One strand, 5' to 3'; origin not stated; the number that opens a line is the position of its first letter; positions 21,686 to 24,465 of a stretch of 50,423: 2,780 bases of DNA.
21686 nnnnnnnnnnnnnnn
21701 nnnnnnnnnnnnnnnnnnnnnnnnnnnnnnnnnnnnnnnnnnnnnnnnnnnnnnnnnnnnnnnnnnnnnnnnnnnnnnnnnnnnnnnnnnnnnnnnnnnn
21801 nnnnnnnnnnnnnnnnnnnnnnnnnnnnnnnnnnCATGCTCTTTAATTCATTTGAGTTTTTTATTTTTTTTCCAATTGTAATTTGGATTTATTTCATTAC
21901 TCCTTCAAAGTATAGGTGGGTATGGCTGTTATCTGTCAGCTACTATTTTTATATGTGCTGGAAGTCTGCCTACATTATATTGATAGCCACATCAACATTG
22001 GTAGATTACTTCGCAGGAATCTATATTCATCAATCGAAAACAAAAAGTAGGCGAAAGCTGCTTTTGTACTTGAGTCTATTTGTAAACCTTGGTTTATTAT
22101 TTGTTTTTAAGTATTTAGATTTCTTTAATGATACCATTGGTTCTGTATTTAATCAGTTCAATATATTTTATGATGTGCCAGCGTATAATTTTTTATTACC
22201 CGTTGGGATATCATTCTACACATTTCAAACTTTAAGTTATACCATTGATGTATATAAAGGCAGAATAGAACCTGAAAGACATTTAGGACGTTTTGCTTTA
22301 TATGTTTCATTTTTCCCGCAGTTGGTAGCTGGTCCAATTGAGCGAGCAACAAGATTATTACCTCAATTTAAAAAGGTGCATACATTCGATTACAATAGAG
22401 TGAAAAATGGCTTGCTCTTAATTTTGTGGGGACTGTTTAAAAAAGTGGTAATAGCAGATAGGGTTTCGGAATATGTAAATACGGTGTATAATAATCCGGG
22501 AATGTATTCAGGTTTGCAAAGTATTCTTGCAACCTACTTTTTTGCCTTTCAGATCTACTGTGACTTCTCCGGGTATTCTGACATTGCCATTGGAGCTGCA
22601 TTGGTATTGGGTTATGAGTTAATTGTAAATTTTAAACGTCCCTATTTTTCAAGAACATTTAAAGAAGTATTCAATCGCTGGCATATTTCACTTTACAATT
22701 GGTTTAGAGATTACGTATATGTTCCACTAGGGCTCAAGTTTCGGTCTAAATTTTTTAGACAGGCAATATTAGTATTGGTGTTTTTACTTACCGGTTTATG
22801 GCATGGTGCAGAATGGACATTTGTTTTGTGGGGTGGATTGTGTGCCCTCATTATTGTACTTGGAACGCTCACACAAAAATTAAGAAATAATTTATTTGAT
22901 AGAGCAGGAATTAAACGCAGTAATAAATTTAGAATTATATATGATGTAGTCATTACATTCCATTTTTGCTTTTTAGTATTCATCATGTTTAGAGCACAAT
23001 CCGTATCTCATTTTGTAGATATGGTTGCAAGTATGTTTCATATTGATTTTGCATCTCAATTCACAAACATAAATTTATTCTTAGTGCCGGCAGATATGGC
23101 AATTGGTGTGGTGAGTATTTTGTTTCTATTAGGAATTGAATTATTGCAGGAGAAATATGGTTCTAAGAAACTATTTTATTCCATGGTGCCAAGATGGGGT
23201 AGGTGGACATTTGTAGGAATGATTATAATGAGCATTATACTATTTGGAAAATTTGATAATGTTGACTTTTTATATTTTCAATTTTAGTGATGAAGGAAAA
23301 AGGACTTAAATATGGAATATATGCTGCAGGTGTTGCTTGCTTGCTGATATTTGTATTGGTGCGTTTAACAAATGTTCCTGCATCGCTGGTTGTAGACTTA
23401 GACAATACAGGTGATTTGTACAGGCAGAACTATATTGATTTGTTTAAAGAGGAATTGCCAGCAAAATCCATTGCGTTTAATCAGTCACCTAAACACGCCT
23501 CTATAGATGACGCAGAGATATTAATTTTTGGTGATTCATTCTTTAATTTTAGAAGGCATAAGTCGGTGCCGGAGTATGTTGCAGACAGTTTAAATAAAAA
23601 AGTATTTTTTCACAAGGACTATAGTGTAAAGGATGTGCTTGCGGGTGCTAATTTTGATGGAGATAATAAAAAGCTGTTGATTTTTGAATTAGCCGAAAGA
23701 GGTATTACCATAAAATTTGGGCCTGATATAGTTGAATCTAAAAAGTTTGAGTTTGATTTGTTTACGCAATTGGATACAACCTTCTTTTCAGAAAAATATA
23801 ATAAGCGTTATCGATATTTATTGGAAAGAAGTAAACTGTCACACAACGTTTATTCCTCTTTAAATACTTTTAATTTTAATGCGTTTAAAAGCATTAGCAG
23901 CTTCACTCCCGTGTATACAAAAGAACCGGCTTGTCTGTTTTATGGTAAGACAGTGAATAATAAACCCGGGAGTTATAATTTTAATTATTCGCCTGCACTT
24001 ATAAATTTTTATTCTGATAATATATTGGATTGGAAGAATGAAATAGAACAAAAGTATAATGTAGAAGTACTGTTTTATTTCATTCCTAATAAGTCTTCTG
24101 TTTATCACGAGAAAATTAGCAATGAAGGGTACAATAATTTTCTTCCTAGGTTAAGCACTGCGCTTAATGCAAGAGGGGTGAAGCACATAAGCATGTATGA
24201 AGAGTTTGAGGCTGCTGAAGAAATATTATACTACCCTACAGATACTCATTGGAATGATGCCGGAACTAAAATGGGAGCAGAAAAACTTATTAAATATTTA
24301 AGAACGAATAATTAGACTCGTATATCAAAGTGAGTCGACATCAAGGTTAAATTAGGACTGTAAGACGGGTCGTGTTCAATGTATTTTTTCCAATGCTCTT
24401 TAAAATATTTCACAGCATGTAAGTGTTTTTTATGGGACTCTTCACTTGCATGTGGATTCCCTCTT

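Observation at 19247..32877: Composite surface-glycan locus combining an ABC exporter, two O-acyl relay modules, a sulfotransferase-like::GT2 fusion and an O-antigen-ligase-family protein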

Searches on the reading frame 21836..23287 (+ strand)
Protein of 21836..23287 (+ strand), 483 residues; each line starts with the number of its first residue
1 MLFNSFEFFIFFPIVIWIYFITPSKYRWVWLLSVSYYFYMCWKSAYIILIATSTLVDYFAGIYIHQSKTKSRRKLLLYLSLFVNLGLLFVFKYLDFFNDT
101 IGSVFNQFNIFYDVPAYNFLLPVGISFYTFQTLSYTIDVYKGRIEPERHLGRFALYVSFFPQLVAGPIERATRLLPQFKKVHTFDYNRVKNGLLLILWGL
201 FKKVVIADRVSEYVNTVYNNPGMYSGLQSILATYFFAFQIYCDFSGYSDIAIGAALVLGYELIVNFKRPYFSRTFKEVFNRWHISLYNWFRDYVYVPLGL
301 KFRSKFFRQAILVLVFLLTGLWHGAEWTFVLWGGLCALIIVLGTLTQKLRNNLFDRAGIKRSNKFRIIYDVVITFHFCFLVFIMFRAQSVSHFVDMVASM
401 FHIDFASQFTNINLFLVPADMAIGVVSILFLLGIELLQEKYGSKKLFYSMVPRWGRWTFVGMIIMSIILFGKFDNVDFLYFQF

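Call 3: search_protein_families(library=pfam, proteins=[window:21836-23287:+], max_evalue=0.01)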
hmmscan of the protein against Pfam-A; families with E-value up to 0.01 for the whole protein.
window:21836-23287:+ (483 aa): 1 family
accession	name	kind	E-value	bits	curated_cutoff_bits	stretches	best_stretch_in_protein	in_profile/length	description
PF03062.24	MBOAT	-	2.2e-26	93.4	27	1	152-382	83-333/337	MBOAT, membrane-bound O-acyltransferase family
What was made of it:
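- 21836..23287 (+): MBOAT 2 (483 aa), 35% identical to MBOAT 1. Pfam MBOAT E 2e-26 (call 3).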

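Call 6: search_protein_families(library=ncbifam, proteins=[window:21836-23287:+], max_evalue=0.001)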
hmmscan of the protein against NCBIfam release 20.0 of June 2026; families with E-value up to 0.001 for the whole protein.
window:21836-23287:+ (483 aa): 1 family
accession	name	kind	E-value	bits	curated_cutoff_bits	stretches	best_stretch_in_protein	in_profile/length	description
TIGR04091.1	LTA_dltB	equivalog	8.9e-46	156.8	375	1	9-386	14-377/380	D-alanyl-lipoteichoic acid biosynthesis protein DltB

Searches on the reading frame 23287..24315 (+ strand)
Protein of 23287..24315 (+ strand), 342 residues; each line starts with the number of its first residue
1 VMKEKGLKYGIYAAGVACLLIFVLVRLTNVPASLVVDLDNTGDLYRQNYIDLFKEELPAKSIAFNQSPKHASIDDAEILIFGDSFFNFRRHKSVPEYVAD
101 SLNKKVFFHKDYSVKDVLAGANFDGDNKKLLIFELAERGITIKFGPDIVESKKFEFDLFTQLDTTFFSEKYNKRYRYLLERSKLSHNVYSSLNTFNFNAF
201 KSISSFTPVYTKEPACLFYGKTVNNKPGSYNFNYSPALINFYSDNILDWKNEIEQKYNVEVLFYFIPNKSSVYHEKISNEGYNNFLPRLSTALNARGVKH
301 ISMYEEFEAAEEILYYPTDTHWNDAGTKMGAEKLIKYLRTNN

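Call 3: search_protein_families(library=pfam, proteins=[window:23287-24315:+], max_evalue=0.01)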
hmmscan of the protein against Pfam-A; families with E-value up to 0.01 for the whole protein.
window:23287-24315:+ (342 aa): 1 family
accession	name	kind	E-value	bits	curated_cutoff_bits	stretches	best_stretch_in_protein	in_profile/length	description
PF16822.11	ALGX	-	2.3e-09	37.8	26.5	1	248-340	34-132/268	SGNH hydrolase-like domain, acetyltransferase AlgX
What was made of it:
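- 23287..24315 (+): Partner 2: N-terminally anchored SGNH protein in canonical order (Ser first, Asp-x-His last), carrying AlgX/DHHW-type motifs. A rare family. Pfam ALGX matches only residues 248-340 (call 3).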

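Call 6: search_protein_families(library=ncbifam, proteins=[window:23287-24315:+], max_evalue=0.001)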
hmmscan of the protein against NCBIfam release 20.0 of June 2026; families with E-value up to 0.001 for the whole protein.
window:23287-24315:+ (342 aa): 0 families

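Call 9: search_protein_families(library=pfam, proteins=[window:23287-24312:+], max_evalue=10)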
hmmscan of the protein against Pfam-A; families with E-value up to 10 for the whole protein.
seq(342 aa): 1 family
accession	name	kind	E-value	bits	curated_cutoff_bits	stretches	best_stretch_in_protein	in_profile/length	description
PF16822.11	ALGX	-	2.3e-09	37.8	26.5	1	248-340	34-132/268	SGNH hydrolase-like domain, acetyltransferase AlgX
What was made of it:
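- The Pfam score is below the gathering threshold (calls 3, 9).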

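Call 35: search_solved_structures(query=window:23287-24315:+, max_evalue=1, show_alignments=2)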
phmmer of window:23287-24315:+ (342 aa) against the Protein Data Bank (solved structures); distinct sequences matched with E-value up to 1: 2.
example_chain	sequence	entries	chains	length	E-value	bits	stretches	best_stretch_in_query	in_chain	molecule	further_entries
6fxd_A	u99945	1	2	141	0.37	13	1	196-240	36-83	MupZ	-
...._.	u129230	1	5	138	0.8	11.9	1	291-334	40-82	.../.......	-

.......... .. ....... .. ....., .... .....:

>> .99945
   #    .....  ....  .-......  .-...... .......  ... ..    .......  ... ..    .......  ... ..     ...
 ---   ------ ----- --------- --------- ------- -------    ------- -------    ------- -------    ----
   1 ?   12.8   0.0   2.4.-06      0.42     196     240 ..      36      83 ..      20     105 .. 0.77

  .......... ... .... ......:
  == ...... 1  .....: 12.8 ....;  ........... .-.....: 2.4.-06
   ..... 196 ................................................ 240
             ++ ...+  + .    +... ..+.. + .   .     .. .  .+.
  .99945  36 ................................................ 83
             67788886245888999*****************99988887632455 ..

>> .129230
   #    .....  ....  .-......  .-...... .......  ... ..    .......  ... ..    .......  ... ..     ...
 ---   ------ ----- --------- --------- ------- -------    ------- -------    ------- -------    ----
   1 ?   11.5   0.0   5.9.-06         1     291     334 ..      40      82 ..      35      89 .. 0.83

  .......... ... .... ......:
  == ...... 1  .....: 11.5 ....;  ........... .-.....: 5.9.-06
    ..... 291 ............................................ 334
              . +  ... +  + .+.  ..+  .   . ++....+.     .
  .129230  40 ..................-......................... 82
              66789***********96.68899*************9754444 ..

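Call 37: find_homologous_proteins(query=window:23287-24315:+, max_evalue=0.001)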
Query window:23287-24315:+ (342 aa): 9 proteins with E <= 0.001 among 1242 candidates.
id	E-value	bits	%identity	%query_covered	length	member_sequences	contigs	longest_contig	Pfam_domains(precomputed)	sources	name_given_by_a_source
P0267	2.6e-219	745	100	97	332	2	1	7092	PF16822.12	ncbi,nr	ncbi:MAG: hypothetical protein KJO64_06040, partial [Bacteroidia bacterium]|nr:hypothetical protein 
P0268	7.6e-126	438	58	100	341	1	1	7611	PF16822.12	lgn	-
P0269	2.0e-125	436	59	100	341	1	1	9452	PF16822.12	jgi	-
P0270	1.6e-59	220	36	99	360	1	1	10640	PF16822.12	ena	-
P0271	1.5e-56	210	38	99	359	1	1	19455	PF16822.12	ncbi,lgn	ncbi:MAG: hypothetical protein ABFS38_14555 [Bacteroidota bacterium]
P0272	5.8e-55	205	36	96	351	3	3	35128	PF16822.12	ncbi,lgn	-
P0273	4.7e-54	202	34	98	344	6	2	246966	PF16822.12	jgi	-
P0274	2.0e-45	173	36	76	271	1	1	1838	PF16822.12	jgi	jgi:hypothetical protein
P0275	9.9e-24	102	30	95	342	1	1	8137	PF16822.12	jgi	jgi:hypothetical protein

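Call 39: find_encoding_contigs(protein=P0273, flank=10000, max_places=1)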
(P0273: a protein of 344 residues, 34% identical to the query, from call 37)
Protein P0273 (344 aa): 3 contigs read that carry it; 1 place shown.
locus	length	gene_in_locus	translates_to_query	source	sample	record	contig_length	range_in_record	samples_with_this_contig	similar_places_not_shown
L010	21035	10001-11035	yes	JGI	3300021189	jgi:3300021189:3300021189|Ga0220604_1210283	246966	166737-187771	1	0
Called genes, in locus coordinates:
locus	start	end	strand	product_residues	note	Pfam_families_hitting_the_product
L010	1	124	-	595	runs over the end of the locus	PF03717:PBP_dimer, PF00905:Transpeptidase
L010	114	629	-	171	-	PF04093:MreD (weak)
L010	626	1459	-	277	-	PF04085:MreC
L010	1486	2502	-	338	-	PF00022:Actin (weak), PF06723:MreB_Mbl, PF11104:PilM_2 (faint), PF00012:HSP70, PF14450:FtsA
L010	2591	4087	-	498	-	PF02142:MGS, PF01808:AICARFT_IMPCHas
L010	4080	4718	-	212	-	PF00551:Formyl_trans_N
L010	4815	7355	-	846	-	PF13620:CarboxypepD_reg, PF13715:CarbopepD_reg_2 (weak), PF07715:Plug, PF00593:TonB_dep_Rec_b-barrel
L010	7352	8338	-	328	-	PF00005:ABC_tran, PF13304:AAA_21 (faint), PF08352:oligo_HPY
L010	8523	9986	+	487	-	PF03062:MBOAT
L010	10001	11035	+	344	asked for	PF16822:ALGX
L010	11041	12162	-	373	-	PF01209:Ubie_methyltran (weak), PF13489:Methyltransf_23, PF13847:Methyltransf_31, PF08241:Methyltransf_11, PF08242:Methyltransf_12, PF13649:Methyltransf_25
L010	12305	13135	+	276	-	PF01551:Peptidase_M23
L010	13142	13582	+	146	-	PF04519:Bactofilin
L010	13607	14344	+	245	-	PF00596:Aldolase_II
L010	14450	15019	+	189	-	PF00156:Pribosyltran (weak)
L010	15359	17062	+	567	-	PF00682:HMGL-like, PF02436:PYC_OADA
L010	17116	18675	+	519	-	PF01039:Carboxyl_trans, PF03255:ACCA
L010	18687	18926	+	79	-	-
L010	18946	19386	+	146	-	PF25984:BSH_YknX (faint), PF00364:Biotin_lipoyl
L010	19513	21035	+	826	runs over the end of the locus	PF18962:Por_Secre_tail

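Call 40: find_encoding_contigs(protein=P0272, flank=10000, max_places=1)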
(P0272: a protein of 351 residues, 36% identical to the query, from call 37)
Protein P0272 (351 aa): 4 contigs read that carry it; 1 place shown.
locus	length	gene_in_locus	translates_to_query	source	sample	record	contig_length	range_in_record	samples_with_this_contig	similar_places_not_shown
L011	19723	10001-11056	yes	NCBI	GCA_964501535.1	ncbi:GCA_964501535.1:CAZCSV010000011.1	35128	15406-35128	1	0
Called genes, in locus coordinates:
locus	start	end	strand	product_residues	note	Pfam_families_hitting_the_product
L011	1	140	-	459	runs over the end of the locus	PF15902:Sortilin-Vps10 (faint), PF25852:DUF6242_C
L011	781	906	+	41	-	-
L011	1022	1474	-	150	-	PF00583:Acetyltransf_1, PF13673:Acetyltransf_10, PF13508:Acetyltransf_7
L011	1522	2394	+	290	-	PF07313:AmiA-like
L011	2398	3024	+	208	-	PF02660:G3P_acyltransf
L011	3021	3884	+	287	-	PF13292:DXP_synthase_N, PF00456:Transketolase_N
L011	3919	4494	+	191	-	-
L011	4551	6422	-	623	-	PF18962:Por_Secre_tail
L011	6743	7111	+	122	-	PF18962:Por_Secre_tail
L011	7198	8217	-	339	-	-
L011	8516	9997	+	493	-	PF03062:MBOAT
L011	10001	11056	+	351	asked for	PF16822:ALGX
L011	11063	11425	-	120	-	-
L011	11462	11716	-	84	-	-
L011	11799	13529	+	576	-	PF00587:tRNA-synt_2b, PF04073:tRNA_edit, PF03129:HGTP_anticodon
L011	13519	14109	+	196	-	PF02545:Maf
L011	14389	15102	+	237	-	PF03706:LPG_synthase_TM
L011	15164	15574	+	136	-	PF02310:B12-binding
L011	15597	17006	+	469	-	PF02878:PGM_PMM_I, PF02879:PGM_PMM_II, PF02880:PGM_PMM_III, PF00408:PGM_PMM_IV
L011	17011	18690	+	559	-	PF02563:Poly_export, PF10531:SLBB, PF22461:SLBB_2 (weak)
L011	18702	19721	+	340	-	?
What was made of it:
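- Homologues of module 2 also occur as lone MBOAT + SGNH pairs among housekeeping genes (L010, L011; calls 39-40). Homologues of module 2 occur as isolated pairs among housekeeping genes, in L010 a few kb from mreBCD and a penicillin-binding-protein (PBP_dimer/Transpeptidase) gene (calls 39-40).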

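Call 41: find_encoding_contigs(protein=P0271, flank=10000, max_places=1)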
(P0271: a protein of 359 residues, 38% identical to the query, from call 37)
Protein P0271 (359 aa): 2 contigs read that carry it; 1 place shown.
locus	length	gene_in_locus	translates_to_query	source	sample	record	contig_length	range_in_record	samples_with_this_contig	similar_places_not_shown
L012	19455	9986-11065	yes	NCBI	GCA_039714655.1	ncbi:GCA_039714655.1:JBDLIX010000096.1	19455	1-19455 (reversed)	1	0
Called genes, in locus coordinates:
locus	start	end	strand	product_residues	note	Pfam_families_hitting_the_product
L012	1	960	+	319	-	PF01370:Epimerase, PF01073:3Beta_HSD (weak), PF16363:GDP_Man_Dehyd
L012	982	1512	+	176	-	PF00908:dTDP_sugar_isom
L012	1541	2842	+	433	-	PF01408:GFO_IDH_MocA (faint), PF03447:NAD_binding_3 (faint), PF21135:DRL_cat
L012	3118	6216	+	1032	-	PF13385:Laminin_G_3, PF17803:Cadherin_4 (faint), PF17963:Big_9 (faint), PF07953:Toxin_R_bind_N (weak), PF13385:Laminin_G_3, PF05345:He_PIG, PF18962:Por_Secre_tail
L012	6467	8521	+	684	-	PF00657:Lipase_GDSL, PF13472:Lipase_GDSL_2 (weak), PF17803:Cadherin_4 (faint), PF17963:Big_9 (faint), PF05345:He_PIG (weak), PF18962:Por_Secre_tail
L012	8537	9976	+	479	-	PF03062:MBOAT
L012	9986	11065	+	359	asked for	PF16822:ALGX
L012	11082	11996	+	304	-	PF00535:Glycos_transf_2, PF13641:Glyco_tranf_2_3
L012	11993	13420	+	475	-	PF01943:Polysacc_synt, PF13440:Polysacc_synt_3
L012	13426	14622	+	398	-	-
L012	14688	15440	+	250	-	-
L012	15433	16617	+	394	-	PF03071:GNT-I (weak), PF05060:MGAT2 (faint)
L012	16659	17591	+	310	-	PF00685:Sulfotransfer_1, PF13469:Sulfotransfer_3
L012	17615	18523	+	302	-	PF00535:Glycos_transf_2, PF13641:Glyco_tranf_2_3 (faint)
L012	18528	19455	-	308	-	PF00534:Glycos_transf_1 (weak)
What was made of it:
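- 23287..24315 (+): Only 9 homologues were found, each directly after an MBOAT gene wherever the context was examined (calls 37, 39-41).
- In L012 the same pair lies inside a Wzx-type polysaccharide locus (call 41).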

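Call 58: predict_structure(alignment_id=A4)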
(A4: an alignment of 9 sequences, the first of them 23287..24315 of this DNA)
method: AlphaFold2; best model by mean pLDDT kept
length: 342 residues; sequences in the alignment: 9
mean_pLDDT: 83.1   pTM: 0.79
mean pLDDT of the five models: 83.1, 82.5, 81.8, 81.9, 80.5
residues with pLDDT >= 90: 139; 70-90: 154; 50-70: 27; < 50: 22
segments of 3 or more residues with pLDDT < 50: 148-168
pLDDT, mean of each block of 10 residues (from residue 1): 72 78 69 81 86 88 90 94 88 95 95 90 83 93 70 35 44 71 84 84 65 72 77 92 97 94 94 83 93 98 94 89 95 95 70
secondary structure, 60 per line:
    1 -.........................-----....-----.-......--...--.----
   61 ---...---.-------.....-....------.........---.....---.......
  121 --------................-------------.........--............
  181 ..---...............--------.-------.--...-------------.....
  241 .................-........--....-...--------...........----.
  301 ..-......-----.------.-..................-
elements in order: H2-26 H43-48 E78-82 H84-87 H94-102 E106-110 H114-120 E129-136 H137-144 H158-166 H169-181 H186-200 H236-257 E259-266 H269-272 H285-295 E300-302 H304-309 H324-341

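Call 61: fold_search(model_id=the predicted structure, library=pdb)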
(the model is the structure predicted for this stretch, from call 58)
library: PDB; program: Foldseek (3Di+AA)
matches with E <= 10: 808; with E <= 0.001: 0
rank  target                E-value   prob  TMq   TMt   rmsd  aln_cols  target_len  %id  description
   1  4h08                  1.3e-03  1.00  0.35  0.55   7.6       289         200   11  Crystal structure of a putative hydrolase (BT3161) from Bacteroides thetaiotaomicron VPI-5482 at 1.80 A resolution (released 2012-10-17)
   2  1deo_A                2.1e-03  0.97  0.30  0.41  10.6       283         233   13  RHAMNOGALACTURONAN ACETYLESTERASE FROM ASPERGILLUS ACULEATUS AT 1.55 A RESOLUTION WITH SO4 IN THE ACTIVE SITE (released 2000-04-26)
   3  8a2n_A                2.6e-03  0.99  0.37  0.41  10.9       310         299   10  Structure of crocagin biosynthetic protein CgnD (released 2023-02-22)
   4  3dc7_C                3.4e-03  1.00  0.36  0.55   9.0       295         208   12  Crystal structure of the protein Q88SR8 from Lactobacillus plantarum. Northeast Structural Genomics consortium target  (released 2008-08-05)
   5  3c1u                  3.8e-03  0.93  0.29  0.39  11.6       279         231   12  D192N mutant of Rhamnogalacturonan acetylesterase (released 2008-08-05)
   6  3dc7_A                4.9e-03  0.98  0.33  0.48   9.9       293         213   11  Crystal structure of the protein Q88SR8 from Lactobacillus plantarum. Northeast Structural Genomics consortium target  (released 2008-08-05)
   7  1z8h_D                5.5e-03  0.97  0.32  0.49   6.7       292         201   11  CRYSTAL STRUCTURE OF a GDSL-like lipase (ALR1529) FROM NOSTOC SP. PCC 7120 AT 2.02 A RESOLUTION (released 2005-04-19)
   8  3bzw_F                9.1e-03  0.93  0.32  0.43  16.4       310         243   10  Crystal structure of a putative lipase from Bacteroides thetaiotaomicron (released 2008-02-05)
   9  8a2n_B                1.0e-02  0.97  0.38  0.43   9.1       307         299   11  Structure of crocagin biosynthetic protein CgnD (released 2023-02-22)
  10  6uqz_A                2.0e-02  0.89  0.36  0.42  10.6       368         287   10  Crystal structure of ChoE D285N mutant in complex with acetate and thiocholine (released 2020-05-13)
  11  4rw0_A                2.1e-02  0.99  0.38  0.64   4.1       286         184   10  Crystal structure of a member of the lipolytic protein G-D-S-L family from Veillonella parvula DSM 2008 (released 2015-01-28)
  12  7ddy_A                2.1e-02  0.95  0.33  0.52   8.3       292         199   11  Crystal structure of an acetyl xylan esterase AlAXEase (released 2021-06-02)
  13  6uqy_A                2.3e-02  0.85  0.36  0.42  10.9       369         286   10  Crystal structure of ChoE H288N mutant in complex with acetylthiocholine (released 2020-05-13)
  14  4ppy_A                2.7e-02  0.82  0.30  0.44  13.1       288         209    8  Crystal structure of a putative acylhydrolase (BF3764) from Bacteroides fragilis NCTC 9343 at 2.00 A resolution (released 2014-04-02)
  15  9ge8_T                2.9e-02  0.97  0.33  0.59   8.7       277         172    9  Structure of E. coli YbbAP-TesA with bound ATP analogue (released 2025-05-28)
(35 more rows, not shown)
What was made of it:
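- Partner 2 has the canonical SGNH order like PatB (call 61).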

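Call 77: find_encoding_contigs(protein=P0267, flank=10000, max_places=4)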
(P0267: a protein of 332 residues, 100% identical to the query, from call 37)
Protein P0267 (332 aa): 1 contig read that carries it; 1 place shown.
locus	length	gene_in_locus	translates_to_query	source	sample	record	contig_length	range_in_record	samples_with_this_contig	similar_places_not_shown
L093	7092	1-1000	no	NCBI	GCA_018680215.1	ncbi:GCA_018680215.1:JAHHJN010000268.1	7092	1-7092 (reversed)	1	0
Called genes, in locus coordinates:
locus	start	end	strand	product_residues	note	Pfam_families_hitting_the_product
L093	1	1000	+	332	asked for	PF16822:ALGX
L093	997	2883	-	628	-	PF00535:Glycos_transf_2, PF10111:Glyco_tranf_2_2, PF13632:Glyco_trans_2_3 (faint), PF13641:Glyco_tranf_2_3, PF00535:Glycos_transf_2, PF10111:Glyco_tranf_2_2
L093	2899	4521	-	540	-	PF13641:Glyco_tranf_2_3, PF00535:Glycos_transf_2, PF10111:Glyco_tranf_2_2, PF13632:Glyco_trans_2_3 (weak)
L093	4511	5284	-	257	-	PF00005:ABC_tran, PF13304:AAA_21 (faint)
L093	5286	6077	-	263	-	PF01061:ABC2_membrane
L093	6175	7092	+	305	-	PF00535:Glycos_transf_2, PF13641:Glyco_tranf_2_3 (weak)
